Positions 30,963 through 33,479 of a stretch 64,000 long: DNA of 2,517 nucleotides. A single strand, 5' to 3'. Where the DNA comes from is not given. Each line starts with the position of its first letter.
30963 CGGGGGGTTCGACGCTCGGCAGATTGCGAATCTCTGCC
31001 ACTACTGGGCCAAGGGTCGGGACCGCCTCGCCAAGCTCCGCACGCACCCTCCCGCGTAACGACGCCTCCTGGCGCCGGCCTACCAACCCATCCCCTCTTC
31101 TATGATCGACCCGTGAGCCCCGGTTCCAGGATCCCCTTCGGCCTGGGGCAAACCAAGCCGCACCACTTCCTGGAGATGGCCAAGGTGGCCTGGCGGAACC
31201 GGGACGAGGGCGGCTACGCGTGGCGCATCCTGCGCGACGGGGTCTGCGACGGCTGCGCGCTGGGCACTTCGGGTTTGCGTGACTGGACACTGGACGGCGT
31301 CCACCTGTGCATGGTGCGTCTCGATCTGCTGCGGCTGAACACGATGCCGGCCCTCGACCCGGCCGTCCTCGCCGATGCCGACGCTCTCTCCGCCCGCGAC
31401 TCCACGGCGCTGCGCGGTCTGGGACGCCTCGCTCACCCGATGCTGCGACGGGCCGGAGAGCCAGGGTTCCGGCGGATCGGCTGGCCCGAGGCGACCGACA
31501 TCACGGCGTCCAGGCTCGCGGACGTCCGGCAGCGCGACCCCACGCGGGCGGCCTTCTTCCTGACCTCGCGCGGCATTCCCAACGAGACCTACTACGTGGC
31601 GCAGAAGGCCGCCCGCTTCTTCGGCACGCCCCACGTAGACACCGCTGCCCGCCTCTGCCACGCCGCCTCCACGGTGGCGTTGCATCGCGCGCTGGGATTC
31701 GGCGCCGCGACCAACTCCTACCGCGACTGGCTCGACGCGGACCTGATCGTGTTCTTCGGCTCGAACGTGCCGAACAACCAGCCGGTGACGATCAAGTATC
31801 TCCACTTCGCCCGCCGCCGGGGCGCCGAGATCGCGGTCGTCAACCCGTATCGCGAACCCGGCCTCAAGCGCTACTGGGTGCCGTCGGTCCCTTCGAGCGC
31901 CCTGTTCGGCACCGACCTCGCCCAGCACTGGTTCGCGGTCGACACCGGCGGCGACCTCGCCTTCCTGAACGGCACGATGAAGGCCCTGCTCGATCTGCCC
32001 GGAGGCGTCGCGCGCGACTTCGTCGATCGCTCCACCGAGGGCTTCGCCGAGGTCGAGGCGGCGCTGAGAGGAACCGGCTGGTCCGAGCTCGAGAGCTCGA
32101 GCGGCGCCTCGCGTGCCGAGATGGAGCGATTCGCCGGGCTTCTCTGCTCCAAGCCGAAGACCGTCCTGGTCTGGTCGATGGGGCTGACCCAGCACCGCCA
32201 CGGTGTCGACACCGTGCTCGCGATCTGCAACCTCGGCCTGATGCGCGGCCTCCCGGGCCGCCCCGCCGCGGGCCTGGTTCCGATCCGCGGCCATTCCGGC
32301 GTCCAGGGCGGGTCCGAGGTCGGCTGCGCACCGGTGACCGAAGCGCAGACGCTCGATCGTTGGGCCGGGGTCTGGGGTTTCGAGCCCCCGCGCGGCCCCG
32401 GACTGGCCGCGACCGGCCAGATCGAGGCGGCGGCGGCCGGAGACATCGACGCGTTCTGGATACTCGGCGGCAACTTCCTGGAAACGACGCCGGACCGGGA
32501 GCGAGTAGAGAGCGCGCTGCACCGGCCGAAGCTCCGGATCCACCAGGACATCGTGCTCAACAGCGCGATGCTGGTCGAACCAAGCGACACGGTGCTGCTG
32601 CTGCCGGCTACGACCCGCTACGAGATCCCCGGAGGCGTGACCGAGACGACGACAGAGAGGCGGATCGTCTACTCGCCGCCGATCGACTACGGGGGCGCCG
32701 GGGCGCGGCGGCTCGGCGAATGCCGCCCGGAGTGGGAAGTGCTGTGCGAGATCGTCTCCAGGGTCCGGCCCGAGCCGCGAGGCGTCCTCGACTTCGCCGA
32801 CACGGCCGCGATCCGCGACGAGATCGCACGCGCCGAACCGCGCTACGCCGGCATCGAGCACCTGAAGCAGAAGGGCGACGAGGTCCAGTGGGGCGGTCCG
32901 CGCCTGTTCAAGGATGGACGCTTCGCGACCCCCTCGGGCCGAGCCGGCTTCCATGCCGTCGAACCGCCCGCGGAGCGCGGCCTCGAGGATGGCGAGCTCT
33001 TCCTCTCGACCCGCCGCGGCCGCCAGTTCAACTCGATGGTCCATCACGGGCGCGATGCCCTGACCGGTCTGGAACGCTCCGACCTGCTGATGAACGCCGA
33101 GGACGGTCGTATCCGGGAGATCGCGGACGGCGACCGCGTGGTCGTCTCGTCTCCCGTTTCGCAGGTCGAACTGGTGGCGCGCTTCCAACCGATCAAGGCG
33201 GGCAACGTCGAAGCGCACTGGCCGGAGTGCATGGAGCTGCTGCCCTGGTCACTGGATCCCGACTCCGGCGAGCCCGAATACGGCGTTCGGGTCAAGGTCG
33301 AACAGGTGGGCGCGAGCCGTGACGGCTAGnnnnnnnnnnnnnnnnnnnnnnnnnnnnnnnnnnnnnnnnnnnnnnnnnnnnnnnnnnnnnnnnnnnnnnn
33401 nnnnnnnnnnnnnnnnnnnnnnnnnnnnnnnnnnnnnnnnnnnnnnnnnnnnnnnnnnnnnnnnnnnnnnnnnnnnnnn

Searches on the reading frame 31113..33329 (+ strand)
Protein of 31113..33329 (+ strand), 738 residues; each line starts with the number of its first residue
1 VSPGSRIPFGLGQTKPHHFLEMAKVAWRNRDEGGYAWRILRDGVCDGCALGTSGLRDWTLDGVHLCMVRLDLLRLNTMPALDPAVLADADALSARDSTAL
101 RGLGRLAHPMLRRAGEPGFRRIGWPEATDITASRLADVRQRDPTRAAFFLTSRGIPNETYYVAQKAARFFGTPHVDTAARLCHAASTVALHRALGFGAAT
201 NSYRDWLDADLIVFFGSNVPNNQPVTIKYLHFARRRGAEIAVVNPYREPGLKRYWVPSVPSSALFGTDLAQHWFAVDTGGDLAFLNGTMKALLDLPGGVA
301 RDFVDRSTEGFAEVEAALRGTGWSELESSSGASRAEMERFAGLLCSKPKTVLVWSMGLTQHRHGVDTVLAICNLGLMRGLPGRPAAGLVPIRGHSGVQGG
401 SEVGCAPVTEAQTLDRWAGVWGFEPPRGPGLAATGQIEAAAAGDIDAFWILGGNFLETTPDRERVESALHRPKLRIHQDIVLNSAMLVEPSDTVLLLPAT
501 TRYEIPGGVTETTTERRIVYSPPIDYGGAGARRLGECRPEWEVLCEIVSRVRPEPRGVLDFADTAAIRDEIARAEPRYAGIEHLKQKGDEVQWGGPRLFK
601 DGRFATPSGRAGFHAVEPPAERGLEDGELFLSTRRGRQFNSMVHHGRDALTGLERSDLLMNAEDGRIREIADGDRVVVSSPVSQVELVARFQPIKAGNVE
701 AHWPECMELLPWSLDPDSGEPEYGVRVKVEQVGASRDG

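Call 38: search_protein_families(library=pfam, proteins=[window:31113-33329:+], max_evalue=0.00001)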
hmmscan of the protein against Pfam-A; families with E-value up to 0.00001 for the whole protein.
window:31113-33329:+ (738 aa): 2 families
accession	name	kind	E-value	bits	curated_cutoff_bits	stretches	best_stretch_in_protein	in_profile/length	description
PF00384.28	Molybdopterin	-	1.2e-27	97.3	24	1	105-549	1-352/353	Molybdopterin oxidoreductase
PF01568.27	Molydop_binding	-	1.4e-08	35.1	26.8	1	631-723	4-106/110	Molydopterin dinucleotide binding domain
